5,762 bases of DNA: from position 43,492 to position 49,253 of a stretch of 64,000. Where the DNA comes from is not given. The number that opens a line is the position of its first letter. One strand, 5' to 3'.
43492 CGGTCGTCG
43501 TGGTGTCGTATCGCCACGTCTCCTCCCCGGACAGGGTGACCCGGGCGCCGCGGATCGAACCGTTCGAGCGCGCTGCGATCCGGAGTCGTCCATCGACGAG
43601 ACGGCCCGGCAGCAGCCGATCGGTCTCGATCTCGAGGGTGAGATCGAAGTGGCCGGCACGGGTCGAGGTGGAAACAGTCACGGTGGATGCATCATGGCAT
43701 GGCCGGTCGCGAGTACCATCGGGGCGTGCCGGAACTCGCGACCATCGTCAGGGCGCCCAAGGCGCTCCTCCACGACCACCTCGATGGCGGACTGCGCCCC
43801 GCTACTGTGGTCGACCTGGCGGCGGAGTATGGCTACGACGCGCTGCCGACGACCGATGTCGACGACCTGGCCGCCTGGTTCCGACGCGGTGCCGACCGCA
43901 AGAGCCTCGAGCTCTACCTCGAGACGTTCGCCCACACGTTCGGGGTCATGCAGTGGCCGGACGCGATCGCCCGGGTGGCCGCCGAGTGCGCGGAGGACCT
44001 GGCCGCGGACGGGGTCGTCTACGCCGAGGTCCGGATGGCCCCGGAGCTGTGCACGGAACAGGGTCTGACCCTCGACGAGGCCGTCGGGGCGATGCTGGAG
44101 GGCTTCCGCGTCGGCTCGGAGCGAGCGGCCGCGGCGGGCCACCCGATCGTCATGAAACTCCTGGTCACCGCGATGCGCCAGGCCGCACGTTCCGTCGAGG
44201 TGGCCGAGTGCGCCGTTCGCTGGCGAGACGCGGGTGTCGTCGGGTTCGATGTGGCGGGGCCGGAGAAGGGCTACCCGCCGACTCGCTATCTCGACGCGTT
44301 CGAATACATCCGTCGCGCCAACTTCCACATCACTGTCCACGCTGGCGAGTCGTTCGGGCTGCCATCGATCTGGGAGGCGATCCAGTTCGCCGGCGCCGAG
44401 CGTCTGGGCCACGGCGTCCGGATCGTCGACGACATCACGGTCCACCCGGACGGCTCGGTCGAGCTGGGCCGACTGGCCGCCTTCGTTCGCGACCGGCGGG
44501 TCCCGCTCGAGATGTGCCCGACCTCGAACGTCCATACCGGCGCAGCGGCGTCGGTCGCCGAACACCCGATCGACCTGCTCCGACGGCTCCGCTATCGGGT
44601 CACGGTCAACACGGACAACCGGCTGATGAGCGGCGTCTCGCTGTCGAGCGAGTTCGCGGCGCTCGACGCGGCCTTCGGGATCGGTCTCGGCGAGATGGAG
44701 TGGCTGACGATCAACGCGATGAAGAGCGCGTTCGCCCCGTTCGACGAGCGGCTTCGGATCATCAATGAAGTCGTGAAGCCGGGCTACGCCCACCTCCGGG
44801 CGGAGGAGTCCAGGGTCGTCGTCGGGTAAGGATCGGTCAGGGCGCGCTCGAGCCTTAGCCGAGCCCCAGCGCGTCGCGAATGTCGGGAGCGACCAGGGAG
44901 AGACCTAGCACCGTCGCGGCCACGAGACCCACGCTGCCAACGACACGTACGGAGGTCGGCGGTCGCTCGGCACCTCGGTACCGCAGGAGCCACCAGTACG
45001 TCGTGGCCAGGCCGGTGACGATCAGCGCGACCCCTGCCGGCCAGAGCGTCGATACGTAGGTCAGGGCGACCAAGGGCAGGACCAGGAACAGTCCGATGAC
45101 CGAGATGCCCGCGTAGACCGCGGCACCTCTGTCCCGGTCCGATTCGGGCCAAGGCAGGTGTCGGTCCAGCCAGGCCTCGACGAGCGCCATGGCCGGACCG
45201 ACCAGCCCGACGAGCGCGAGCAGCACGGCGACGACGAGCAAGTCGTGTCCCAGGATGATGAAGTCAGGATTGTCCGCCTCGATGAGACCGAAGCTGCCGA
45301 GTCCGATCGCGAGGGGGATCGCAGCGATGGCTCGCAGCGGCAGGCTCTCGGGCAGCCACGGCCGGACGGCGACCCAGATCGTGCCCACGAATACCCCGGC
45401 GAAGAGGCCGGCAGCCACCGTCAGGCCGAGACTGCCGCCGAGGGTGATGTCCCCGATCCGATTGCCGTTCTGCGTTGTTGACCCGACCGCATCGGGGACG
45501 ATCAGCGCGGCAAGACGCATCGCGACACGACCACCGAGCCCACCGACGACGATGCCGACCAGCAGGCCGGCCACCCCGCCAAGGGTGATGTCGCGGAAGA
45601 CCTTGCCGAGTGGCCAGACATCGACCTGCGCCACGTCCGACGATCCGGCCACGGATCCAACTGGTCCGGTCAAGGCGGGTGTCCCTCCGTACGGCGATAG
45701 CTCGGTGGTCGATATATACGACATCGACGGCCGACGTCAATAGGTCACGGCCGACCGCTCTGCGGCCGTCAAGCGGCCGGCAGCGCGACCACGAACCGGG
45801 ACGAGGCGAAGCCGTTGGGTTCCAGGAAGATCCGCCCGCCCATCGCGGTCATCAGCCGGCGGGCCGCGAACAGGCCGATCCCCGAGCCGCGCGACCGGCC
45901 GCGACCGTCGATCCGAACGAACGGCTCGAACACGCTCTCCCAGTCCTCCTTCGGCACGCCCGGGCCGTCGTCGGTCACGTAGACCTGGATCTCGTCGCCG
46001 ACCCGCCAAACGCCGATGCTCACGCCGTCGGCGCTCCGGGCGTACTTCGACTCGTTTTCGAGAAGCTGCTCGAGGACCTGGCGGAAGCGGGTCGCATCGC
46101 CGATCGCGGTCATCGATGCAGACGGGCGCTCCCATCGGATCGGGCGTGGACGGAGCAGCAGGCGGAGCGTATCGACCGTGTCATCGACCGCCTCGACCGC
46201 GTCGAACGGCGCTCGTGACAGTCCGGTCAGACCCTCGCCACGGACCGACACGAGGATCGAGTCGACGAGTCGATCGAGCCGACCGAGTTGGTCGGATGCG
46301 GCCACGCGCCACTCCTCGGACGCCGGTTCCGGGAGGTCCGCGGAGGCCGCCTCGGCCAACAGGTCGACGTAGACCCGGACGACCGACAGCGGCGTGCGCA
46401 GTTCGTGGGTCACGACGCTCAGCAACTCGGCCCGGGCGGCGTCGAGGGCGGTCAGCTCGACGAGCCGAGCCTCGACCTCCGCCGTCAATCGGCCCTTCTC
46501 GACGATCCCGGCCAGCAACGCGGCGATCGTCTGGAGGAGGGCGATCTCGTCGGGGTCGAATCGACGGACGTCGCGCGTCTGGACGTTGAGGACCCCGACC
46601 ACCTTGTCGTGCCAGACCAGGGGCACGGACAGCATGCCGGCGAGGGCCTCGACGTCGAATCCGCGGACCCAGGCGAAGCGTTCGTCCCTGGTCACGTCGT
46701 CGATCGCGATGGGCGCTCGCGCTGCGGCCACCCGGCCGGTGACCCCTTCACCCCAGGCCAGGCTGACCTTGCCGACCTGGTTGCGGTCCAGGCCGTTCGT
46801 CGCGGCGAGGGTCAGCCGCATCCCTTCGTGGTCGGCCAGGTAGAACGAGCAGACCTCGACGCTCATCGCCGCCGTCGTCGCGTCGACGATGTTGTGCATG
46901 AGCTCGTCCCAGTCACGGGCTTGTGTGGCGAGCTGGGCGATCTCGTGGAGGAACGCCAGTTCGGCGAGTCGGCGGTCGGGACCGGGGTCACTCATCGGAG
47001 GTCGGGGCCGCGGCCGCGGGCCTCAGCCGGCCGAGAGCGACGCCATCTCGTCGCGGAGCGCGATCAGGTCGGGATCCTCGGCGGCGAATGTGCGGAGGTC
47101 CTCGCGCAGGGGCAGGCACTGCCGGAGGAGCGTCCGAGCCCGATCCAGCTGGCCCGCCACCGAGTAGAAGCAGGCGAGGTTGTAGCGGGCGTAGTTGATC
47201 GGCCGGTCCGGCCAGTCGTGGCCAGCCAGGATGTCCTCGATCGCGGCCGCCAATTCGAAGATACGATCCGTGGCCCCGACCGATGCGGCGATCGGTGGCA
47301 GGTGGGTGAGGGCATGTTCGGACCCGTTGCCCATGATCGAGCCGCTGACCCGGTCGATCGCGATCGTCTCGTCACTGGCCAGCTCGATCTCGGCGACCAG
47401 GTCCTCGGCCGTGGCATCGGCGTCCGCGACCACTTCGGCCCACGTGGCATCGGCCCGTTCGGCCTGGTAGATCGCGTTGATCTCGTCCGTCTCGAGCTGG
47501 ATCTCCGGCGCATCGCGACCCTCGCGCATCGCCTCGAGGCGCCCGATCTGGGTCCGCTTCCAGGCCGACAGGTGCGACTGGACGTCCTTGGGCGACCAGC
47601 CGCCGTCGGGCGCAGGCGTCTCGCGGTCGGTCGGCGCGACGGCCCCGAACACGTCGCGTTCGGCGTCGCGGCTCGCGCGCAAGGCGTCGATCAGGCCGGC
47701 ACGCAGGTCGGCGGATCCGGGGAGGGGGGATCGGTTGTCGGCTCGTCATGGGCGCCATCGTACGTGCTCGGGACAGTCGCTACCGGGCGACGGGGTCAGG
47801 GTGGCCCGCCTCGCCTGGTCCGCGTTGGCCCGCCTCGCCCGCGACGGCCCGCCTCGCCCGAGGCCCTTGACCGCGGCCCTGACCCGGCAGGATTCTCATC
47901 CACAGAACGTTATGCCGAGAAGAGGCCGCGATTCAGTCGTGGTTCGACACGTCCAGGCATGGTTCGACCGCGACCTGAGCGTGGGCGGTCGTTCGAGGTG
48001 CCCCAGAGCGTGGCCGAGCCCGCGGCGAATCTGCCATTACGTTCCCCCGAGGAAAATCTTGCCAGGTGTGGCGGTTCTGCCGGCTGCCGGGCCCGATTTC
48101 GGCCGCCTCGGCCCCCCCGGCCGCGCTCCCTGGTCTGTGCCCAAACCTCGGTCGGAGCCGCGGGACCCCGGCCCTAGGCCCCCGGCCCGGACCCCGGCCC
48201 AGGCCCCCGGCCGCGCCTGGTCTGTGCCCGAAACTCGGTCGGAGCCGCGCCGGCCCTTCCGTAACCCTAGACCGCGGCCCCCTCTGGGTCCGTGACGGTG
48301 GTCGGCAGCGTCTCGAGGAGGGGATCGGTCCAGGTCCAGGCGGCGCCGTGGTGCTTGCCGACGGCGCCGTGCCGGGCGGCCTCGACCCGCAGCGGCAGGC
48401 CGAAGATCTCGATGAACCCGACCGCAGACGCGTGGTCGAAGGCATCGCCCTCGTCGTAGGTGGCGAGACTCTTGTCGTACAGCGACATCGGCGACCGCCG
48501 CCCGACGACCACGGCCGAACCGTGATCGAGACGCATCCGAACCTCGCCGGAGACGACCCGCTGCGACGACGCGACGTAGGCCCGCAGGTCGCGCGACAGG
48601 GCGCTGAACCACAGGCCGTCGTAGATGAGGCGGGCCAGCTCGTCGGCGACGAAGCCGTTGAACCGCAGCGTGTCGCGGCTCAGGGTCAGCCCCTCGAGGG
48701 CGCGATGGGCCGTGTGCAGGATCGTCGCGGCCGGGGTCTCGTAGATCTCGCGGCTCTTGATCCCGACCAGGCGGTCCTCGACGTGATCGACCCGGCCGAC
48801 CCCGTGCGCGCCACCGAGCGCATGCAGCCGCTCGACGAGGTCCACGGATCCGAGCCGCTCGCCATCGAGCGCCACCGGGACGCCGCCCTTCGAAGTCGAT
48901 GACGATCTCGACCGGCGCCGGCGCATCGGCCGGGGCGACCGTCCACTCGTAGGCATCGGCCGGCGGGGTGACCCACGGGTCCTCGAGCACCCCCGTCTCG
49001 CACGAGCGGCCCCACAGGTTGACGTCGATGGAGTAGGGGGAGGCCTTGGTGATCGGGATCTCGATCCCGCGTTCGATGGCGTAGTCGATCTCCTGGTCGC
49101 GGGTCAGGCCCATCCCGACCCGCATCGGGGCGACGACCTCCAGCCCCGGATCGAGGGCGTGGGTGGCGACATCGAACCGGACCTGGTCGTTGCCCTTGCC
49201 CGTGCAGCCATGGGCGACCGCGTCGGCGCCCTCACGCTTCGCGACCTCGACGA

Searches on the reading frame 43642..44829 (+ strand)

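Call 62: search_protein_families(library=pfam, proteins=[window:43642-44829:+], max_evalue=0.00001)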
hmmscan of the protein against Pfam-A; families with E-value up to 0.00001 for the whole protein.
window:43642-44829:+ (395 aa): 1 family
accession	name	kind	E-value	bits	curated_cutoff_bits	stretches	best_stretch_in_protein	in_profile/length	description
PF00962.28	A_deaminase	-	1.7e-101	340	27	1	39-379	1-329/330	Adenosine deaminase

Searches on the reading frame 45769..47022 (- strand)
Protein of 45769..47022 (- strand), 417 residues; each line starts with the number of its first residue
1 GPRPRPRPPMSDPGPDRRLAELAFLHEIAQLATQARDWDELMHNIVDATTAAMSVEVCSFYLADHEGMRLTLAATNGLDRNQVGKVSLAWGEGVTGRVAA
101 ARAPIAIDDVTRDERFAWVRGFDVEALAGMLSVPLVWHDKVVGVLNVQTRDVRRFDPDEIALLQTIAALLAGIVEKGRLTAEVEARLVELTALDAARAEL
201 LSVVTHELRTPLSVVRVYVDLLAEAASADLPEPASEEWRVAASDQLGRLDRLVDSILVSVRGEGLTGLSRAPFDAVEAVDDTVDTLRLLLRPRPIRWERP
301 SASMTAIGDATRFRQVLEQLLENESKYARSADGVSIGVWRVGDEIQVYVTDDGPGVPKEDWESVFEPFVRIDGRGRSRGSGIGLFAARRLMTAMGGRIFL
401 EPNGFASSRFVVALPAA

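Call 62: search_protein_families(library=pfam, proteins=[window:45769-47022:-], max_evalue=0.00001)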
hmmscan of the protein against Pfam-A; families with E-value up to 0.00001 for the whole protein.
window:45769-47022:- (417 aa): 5 families
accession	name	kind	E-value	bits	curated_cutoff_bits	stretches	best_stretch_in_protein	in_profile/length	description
PF13185.12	GAF_2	-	1.9e-19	70.6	28.6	1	35-174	1-135/136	GAF domain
PF02518.31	HATPase_c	-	5.2e-19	69.2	26.4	1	308-416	1-109/111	Histidine kinase-, DNA gyrase B-, and HSP90-like ATPase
PF01590.32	GAF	-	7.5e-17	62.6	22.4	1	37-171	1-130/133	GAF domain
PF13492.12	GAF_3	-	1.6e-10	41.9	27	1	39-175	3-128/129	GAF domain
PF00512.31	HisKA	-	3.8e-10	40.1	26.9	1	196-261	1-62/66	His Kinase A (phospho-acceptor) domain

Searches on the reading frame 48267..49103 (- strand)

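Call 87: search_protein_families(library=pfam, proteins=[window:48267-49103:-], max_evalue=0.00001)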
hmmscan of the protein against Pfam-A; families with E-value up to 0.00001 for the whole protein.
window:48267-49103:- (278 aa): 1 family
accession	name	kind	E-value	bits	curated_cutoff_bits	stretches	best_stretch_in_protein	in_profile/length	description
PF20979.2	Arginosuc_syn_C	-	9.9e-65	218.6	27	1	72-239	50-217/219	Arginosuccinate synthase C-terminal domain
